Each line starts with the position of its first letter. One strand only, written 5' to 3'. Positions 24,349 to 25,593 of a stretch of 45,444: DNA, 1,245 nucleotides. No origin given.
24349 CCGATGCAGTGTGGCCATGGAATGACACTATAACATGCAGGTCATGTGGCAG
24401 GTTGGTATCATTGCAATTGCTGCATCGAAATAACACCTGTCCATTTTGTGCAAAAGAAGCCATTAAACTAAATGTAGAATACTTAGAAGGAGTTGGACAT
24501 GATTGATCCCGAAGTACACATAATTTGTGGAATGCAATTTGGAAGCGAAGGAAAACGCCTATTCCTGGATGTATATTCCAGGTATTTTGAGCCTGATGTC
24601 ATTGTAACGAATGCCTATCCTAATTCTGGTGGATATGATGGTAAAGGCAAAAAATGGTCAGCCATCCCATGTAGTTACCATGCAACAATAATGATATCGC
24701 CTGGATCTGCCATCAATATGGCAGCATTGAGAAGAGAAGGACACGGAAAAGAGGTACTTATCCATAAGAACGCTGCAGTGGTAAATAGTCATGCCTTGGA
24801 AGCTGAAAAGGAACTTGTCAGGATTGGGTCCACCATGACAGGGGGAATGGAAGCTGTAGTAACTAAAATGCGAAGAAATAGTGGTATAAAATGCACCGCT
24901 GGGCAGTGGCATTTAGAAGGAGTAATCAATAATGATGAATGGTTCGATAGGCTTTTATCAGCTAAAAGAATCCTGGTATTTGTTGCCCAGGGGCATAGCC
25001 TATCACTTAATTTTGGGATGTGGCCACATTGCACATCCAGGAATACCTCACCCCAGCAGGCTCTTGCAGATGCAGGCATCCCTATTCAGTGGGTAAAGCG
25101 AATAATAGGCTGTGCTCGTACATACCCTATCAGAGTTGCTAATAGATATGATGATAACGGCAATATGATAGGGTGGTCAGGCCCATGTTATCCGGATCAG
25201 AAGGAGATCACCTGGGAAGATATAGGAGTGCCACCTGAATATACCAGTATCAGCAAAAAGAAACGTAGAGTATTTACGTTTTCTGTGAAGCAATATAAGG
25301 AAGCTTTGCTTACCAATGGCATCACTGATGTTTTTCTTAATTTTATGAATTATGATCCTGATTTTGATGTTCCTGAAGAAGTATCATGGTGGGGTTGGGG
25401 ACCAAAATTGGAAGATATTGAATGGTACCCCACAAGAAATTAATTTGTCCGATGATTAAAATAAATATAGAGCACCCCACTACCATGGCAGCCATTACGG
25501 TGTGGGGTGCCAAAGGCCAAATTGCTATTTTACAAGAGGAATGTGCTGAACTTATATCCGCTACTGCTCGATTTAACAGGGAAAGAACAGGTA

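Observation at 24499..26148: A contiguous PurA-like / MazG-like / HD-hydrolase triad suggests a 2-aminoadenine (Z) genome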

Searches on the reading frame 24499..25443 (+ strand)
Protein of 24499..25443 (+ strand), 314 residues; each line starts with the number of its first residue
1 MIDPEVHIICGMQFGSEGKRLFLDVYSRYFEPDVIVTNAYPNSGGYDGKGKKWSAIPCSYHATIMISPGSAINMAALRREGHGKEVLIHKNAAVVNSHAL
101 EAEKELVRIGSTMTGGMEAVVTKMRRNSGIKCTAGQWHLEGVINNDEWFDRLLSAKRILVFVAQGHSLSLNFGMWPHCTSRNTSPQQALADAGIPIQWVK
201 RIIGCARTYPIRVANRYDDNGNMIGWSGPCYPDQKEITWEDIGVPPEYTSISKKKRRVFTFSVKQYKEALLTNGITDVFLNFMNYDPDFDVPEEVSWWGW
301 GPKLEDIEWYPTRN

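Call 3: search_protein_families(library=pfam, proteins=[window:24499-25443:+], max_evalue=0.01)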
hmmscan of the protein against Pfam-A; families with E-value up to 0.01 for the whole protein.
window:24499-25443:+ (314 aa): 1 family
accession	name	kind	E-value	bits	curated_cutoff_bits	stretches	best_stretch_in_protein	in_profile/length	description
PF00709.27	Adenylsucc_synt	-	1.1e-13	51.1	27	1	153-282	207-325/416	Adenylosuccinate synthetase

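Call 4: search_protein_families(library=phrogs, proteins=[window:24499-25443:+], max_evalue=0.001)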
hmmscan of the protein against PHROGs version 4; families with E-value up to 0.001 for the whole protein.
window:24499-25443:+ (314 aa): 1 family
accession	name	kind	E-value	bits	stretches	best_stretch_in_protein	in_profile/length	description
phrog_1211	-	DNA, RNA and nucleotide metabolism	4.6e-51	175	2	142-285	202-331/414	2-aminooxy adenylosuccinate synthetase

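Call 5: search_solved_structures(query=window:24499-25443:+, max_evalue=0.01, show_alignments=3)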
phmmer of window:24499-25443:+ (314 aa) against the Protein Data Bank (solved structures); distinct sequences matched with E-value up to 0.01: 19.
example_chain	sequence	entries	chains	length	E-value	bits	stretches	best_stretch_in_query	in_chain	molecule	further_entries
7odx_A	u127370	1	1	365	1.8e-47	165.3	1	7-313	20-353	Succinoaminodeoxyadenylate synthetase (PurZ)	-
6fko_A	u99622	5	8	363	2.2e-41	145.3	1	6-286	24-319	Adenylosuccinate synthetase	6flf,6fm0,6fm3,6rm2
6tnh_A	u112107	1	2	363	2.2e-41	145.3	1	6-286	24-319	Adenylosuccinate synthetase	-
6fm1_A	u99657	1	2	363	2.3e-41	145.2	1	6-286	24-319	Adenylosuccinate synthetase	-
7vf6_A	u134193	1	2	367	3.9e-09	39.3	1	7-283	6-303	PurA-like adenylosuccinate synthetase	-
5k7x_A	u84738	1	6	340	5.4e-08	35.5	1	8-282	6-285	Adenylosuccinate synthetase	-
2d7u_A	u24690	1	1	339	5.6e-08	35.5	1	8-282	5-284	Adenylosuccinate synthetase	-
5i33_A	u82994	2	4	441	1.2e-06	31.1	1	150-280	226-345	Adenylosuccinate synthetase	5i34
6jrq_A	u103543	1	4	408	1.4e-06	30.8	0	154-214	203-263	Adenylosuccinate synthetase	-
3ue9_A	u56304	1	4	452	1.5e-05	27.5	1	155-281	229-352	Adenylosuccinate synthetase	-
9f17_A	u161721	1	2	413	8.4e-05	25.1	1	155-215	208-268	Adenylosuccinate synthetase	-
7pvo_A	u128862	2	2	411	9.2e-05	24.9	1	155-215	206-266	Adenylosuccinate synthetase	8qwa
6zxq_A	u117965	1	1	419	9.7e-05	24.8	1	155-215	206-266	Adenylosuccinate synthetase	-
1dj2_A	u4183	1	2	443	0.00015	24.3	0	150-215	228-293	ADENYLOSUCCINATE SYNTHETASE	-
3r7t_A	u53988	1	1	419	0.00063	22.2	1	154-216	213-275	Adenylosuccinate synthetase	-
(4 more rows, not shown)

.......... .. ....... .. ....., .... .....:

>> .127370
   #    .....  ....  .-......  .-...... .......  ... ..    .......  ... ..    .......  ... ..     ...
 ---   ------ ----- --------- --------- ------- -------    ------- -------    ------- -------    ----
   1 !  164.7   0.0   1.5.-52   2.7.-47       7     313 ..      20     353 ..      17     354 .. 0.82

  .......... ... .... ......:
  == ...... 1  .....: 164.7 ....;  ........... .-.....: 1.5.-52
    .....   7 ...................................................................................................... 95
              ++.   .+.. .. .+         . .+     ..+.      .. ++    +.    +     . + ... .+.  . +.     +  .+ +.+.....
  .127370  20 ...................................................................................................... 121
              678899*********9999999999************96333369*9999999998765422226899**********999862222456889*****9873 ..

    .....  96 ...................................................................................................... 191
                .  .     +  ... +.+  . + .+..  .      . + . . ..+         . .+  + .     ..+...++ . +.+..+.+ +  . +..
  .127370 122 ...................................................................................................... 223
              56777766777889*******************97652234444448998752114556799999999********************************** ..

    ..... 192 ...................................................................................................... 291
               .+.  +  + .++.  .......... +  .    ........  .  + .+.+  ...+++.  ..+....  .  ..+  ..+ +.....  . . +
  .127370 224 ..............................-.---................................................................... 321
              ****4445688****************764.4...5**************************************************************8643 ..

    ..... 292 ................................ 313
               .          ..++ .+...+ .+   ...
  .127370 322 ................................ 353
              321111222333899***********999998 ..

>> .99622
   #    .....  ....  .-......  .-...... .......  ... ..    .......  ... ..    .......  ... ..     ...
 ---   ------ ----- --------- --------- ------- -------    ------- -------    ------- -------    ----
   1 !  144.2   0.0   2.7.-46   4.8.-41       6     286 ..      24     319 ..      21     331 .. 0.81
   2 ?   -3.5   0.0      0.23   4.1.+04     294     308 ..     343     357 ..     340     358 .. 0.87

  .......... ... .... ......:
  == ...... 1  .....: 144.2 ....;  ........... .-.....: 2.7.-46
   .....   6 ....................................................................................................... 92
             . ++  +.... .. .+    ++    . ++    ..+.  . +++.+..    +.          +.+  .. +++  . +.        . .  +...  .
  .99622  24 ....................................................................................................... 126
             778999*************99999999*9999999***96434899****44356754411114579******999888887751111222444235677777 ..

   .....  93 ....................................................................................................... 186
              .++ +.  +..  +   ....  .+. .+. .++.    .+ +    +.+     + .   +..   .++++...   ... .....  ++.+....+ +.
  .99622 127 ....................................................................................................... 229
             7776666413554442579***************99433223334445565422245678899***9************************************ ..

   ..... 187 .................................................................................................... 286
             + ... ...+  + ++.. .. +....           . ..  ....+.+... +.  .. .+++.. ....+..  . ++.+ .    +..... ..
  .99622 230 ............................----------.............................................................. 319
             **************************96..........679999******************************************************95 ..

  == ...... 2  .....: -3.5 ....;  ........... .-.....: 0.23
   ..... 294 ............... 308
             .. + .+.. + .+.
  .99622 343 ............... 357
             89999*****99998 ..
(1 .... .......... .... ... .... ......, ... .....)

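Call 9: search_dna_similar(query=window:24499-25443:+, collection=phages, mode=protein, max_rows=40)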
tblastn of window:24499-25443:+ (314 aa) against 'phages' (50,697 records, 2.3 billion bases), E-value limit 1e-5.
Records with a match: 195; places in all: 195; records where one place covers at least 80% of the query: 195.
Best place of each record, by identity: <60% 195.
By first word of the organism name: Arthrobacter 101; Vibrio 38; Microbacterium 17; Acinetobacter 10; Gordonia 6; Streptomyces 5; Burkholderia 2; Alteromonas 2; Klebsiella 2; Ochrobactrum 2; and 9 more.
By host as written in the record: Arthrobacter sp. ATCC 21022 93; - 23; Microbacterium foliorum NRRL B-24224 11; Vibrio cholerae 2095 9; Vibrio cholerae 7; Arthrobacter sp. (ATCC 21022) 7; Gordonia terrae 3612 6; Microbacterium foliorum NRRL B-24224 SEA 5; and 22 more.
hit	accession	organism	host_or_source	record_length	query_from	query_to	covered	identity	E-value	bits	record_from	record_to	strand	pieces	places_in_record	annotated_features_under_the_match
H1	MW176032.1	Acinetobacter phage Barton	Acinetobacter calcoaceticus ATCC23055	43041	8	308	96%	36.9%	8e-63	220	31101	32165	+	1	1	36: hypothetical protein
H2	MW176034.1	Acinetobacter phage JeffCo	Acinetobacter calcoaceticus ATCC23055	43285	8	308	96%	36.9%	8e-63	220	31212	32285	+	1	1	35: hypothetical protein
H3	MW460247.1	Burkholderia phage BCSR129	Burkholderia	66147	2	286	91%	38.9%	2e-60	213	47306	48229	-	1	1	hypothetical protein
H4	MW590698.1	Acinetobacter phage 53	Acinetobacter baumannii WHG40137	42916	8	308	96%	36.7%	9e-62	217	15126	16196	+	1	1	record has no annotation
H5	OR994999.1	Acinetobacter phage pB23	Acinetobacter baumannii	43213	8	308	96%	36.7%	9e-62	217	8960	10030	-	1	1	hypothetical protein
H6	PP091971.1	Acinetobacter phage vB_MZM_2AB-P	Acinetobacter baumannii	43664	8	308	96%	36.7%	3e-61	216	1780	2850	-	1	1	hypothetical protein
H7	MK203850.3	Alteromonas phage ZP6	Alteromonas macleodii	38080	6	307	96%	36.3%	3e-48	178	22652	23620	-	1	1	diaminopurine synthetase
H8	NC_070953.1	Alteromonas phage ZP6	Alteromonas macleodii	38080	6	307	96%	36.3%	3e-48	178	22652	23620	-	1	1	2-aminooxy adenylosuccinate synthetase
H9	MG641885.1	Salmonella phage PMBT28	Salmonella enterica subsp. enterica ...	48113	8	309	96%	36.2%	3e-58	207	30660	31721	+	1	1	adenylosuccinate synthetase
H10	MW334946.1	Cyanophage S-2L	-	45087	7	313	98%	35.5%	4e-50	184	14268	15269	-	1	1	adenylosuccinate synthetase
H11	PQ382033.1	Acinetobacter phage vB_AbaSI_2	Acinetobacter baumannii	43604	8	308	96%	36.1%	3e-60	213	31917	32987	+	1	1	hypothetical protein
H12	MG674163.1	Acinetobacter phage SH-Ab 15497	Acinetobacter baumannii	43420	8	308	96%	36.1%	2e-59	211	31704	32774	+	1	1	adenylosuccinate synthetase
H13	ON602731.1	Klebsiella phage VLCpiS6a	Klebsiella pneumoniae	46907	4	308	97%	35.6%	6e-60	212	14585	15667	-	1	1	adenylosuccinate synthetase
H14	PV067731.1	Acinetobacter phage vB_AbaS-Bhz9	Acinetobacter baumannii DSM 106838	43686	8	308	96%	36.0%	1e-60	214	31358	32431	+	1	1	2-aminooxy adenylosuccinate synthetase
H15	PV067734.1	Acinetobacter phage vB_AbaS-Bhz20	Acinetobacter baumannii DSM 106838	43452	8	308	96%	35.9%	4e-60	213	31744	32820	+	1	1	2-aminooxy adenylosuccinate synthetase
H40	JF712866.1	Vibrio phage phiVC8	Vibrio cholerae O1 Classic E8021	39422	6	308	96%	34.3%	5e-44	166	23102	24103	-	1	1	adenylosuccinate synthetase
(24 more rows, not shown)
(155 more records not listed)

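Call 11: find_homologous_proteins(query=window:24499-25443:+, max_evalue=0.00001)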
Query window:24499-25443:+ (314 aa): 486 proteins with E <= 0.00001 among 1142 candidates; the best 120 are listed.
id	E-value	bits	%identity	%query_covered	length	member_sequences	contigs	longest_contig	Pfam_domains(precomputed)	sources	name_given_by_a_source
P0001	2.7e-220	748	100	100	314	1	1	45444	PF00709.28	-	-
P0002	7.9e-111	388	54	97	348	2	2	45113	PF00709.28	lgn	-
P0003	3.3e-110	386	56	96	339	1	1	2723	PF00709.28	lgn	-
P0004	6.0e-108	379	57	96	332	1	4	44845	PF00709.28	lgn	-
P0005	1.0e-107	378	55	97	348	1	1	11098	PF00709.28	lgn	-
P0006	1.6e-107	378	56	98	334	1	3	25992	PF00709.28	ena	-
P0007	4.6e-107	376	54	97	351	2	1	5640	PF00709.28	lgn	-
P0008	7.6e-107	375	53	97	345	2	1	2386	PF00709.28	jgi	jgi:adenylosuccinate synthase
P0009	8.7e-107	375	58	89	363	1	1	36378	PF00709.28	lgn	-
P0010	1.5e-106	374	56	98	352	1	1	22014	PF00709.28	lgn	-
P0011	9.9e-106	372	54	98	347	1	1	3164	PF00709.28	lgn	-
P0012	1.3e-105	371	53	97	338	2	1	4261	PF00709.28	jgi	-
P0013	1.4e-105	371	55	98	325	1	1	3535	PF00709.28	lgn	-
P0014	2.4e-105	370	53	97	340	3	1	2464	PF00709.28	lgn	-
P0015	6.9e-105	369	53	97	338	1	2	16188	PF00709.28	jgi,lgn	-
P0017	6.6e-103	362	55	97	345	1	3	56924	PF00709.28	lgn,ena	-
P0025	2.8e-100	354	53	96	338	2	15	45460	PF00709.28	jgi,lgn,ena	-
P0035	4.1e-95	337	50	98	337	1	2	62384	PF00709.28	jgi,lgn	-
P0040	4.1e-93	330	50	98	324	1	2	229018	PF00709.28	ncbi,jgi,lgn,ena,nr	ncbi:MAG: adenylosuccinate synthetase [Candidatus Omnitrophica bacterium]|jgi:adenylosuccinate synth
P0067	5.1e-58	215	37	96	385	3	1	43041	PF00709.28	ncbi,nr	ncbi:hypothetical protein PHAGE_BARTON_36 [Acinetobacter phage Barton]|nr:hypothetical protein PHAGE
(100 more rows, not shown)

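Call 24: search_protein_families(library=ncbifam, proteins=[window:24499-25443:+, P0002, P0067], max_evalue=0.01)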
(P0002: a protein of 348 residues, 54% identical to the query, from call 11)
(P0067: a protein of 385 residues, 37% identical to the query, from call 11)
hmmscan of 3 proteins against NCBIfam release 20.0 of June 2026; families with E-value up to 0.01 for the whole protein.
window:24499-25443:+ (314 aa): 6 families
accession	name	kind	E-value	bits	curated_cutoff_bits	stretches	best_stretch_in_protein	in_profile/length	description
NF038379.2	amino_Aden_PurZ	exception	9.2e-61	205.6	300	1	6-274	1-293/293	succino-amino-deoxyadenylate synthase PurZ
NF003295.0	PRK04293.1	equivalog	5.2e-21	74.9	368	1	6-282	3-281/337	adenylosuccinate synthetase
TIGR00184.1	purA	equivalog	4.8e-14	52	395.55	1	155-283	211-328/425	adenylosuccinate synthase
NF002223.0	PRK01117.1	equivalog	6.3e-12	45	402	1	153-281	213-330/430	adenylosuccinate synthase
NF010355.0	PRK13783.1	equivalog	8.9e-06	25.1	445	1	149-215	200-265/404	adenylosuccinate synthase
NF010357.0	PRK13785.1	equivalog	3.9e-05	22.5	700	1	148-284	213-356/455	adenylosuccinate synthase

P0002 (348 aa): 6 families
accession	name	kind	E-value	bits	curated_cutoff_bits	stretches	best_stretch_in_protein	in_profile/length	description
NF038379.2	amino_Aden_PurZ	exception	1.3e-69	234.7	300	1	7-285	1-292/293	succino-amino-deoxyadenylate synthase PurZ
NF003295.0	PRK04293.1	equivalog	1.6e-32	112.7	368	1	7-303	3-290/337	adenylosuccinate synthetase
TIGR00184.1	purA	equivalog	6.2e-21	74.7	395.55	2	163-299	206-332/425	adenylosuccinate synthase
NF002223.0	PRK01117.1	equivalog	2.6e-14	52.9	402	1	150-298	197-335/430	adenylosuccinate synthase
NF010357.0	PRK13785.1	equivalog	2e-07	30.1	700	1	153-298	206-358/455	adenylosuccinate synthase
NF010355.0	PRK13783.1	equivalog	6.6e-07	28.8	445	1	160-227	199-265/404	adenylosuccinate synthase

P0067 (385 aa): 6 families
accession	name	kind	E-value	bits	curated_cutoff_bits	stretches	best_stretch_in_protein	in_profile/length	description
NF038379.2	amino_Aden_PurZ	exception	1.8e-126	421.3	300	1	5-314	2-292/293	succino-amino-deoxyadenylate synthase PurZ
NF003295.0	PRK04293.1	equivalog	2.8e-42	144.8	368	2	4-142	3-140/337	adenylosuccinate synthetase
TIGR00184.1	purA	equivalog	2.6e-32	112.2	395.55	1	8-313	3-317/425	adenylosuccinate synthase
NF002223.0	PRK01117.1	equivalog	7.8e-27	94.1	402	2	4-141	3-144/430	adenylosuccinate synthase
NF010355.0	PRK13783.1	equivalog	6.7e-24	84.8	445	1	6-256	4-265/404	adenylosuccinate synthase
NF010357.0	PRK13785.1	equivalog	3.8e-12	45.6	700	2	183-256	207-283/455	adenylosuccinate synthase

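Call 25: find_encoding_contigs(protein=P0002, flank=6000, max_places=2)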
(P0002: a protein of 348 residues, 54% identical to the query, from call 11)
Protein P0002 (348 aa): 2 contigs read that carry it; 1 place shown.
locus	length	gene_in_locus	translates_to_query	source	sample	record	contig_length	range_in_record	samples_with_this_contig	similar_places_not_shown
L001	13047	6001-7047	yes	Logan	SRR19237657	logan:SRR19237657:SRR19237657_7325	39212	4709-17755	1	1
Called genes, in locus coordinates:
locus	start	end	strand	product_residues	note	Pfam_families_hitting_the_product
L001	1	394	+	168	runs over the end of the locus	-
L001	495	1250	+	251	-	PF23984:DUF7307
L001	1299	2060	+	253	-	PF23977:Pam3_Gp34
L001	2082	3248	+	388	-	PF13245:AAA_19, PF13604:AAA_30 (faint), PF00580:UvrD-helicase, PF01443:Viral_helicase1 (weak), PF13361:UvrD_C, PF13538:UvrD_C_2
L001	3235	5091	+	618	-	PF01612:DNA_pol_A_exo1 (weak), PF00476:DNA_pol_A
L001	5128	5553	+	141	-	PF00436:SSB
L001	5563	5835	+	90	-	-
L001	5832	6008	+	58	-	-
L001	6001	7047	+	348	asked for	PF00709:Adenylsucc_synt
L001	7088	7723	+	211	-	PF18909:dGTP_diPhyd_N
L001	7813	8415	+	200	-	-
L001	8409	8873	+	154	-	PF12917:YfbR-like, PF13023:HD_3, PF01966:HD (weak)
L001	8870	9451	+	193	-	PF00929:RNase_T, PF13482:RNase_H_2 (faint)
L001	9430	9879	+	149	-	-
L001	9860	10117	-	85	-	-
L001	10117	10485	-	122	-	-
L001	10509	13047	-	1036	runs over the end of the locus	PF24801:FNIII-A_GpJ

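Call 26: find_encoding_contigs(protein=P0040, flank=10000, max_places=2)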
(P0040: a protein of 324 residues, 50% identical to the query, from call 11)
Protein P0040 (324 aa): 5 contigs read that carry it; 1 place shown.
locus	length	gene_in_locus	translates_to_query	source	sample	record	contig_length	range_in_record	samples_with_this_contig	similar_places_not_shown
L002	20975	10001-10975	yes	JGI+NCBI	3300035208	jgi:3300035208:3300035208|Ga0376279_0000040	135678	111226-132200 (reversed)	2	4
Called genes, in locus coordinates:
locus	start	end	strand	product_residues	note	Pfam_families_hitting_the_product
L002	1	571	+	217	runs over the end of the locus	-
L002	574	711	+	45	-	-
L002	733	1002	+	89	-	-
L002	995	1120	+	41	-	-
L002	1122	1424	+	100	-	-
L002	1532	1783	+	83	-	-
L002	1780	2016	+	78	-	-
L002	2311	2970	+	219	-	-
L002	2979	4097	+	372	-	PF01068:DNA_ligase_A_M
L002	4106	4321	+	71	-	-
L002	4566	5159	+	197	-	-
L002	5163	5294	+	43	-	-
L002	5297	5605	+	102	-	-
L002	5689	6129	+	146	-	PF09424:YqeY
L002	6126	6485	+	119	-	PF20274:cREC_REC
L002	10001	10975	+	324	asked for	PF00709:Adenylsucc_synt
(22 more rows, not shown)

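Call 27: find_encoding_contigs(protein=P0025, flank=6000, max_places=2)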
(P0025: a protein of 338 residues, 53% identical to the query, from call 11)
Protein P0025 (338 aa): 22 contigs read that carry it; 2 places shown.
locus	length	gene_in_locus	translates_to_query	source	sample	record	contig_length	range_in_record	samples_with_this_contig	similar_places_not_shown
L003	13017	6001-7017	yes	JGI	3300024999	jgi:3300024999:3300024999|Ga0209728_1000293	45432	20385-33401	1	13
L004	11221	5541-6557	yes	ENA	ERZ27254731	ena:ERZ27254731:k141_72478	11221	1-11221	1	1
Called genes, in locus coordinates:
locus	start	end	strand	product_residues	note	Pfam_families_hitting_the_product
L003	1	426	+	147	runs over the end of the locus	-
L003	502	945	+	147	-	PF23984:DUF7307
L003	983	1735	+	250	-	PF23977:Pam3_Gp34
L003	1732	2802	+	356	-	PF13245:AAA_19, PF13604:AAA_30 (weak), PF00580:UvrD-helicase, PF01443:Viral_helicase1 (weak), PF13361:UvrD_C, PF13538:UvrD_C_2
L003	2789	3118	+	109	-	-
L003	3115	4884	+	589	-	PF00476:DNA_pol_A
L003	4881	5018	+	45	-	-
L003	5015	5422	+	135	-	PF00436:SSB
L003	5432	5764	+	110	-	-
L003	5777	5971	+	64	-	-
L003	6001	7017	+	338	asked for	PF00709:Adenylsucc_synt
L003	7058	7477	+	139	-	PF18909:dGTP_diPhyd_N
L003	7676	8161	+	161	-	PF12917:YfbR-like, PF13023:HD_3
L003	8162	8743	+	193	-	PF00929:RNase_T, PF13482:RNase_H_2 (faint)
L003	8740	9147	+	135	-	-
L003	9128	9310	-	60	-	-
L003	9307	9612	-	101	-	-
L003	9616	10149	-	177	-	-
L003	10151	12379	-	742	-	-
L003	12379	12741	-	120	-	-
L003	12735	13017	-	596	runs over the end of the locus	-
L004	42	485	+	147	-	PF23984:DUF7307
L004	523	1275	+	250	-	PF23977:Pam3_Gp34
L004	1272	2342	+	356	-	PF13245:AAA_19, PF13604:AAA_30 (weak), PF00580:UvrD-helicase, PF01443:Viral_helicase1 (weak), PF13361:UvrD_C, PF13538:UvrD_C_2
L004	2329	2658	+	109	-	-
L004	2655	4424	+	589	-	PF00476:DNA_pol_A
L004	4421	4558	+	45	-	-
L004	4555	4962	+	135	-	PF00436:SSB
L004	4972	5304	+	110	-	-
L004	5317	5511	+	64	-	-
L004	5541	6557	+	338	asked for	PF00709:Adenylsucc_synt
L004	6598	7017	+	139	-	PF18909:dGTP_diPhyd_N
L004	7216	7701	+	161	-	PF12917:YfbR-like, PF13023:HD_3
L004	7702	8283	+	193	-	PF00929:RNase_T, PF13482:RNase_H_2 (faint)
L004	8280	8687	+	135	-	-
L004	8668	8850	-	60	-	-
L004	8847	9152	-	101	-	-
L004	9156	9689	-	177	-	-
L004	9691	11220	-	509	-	?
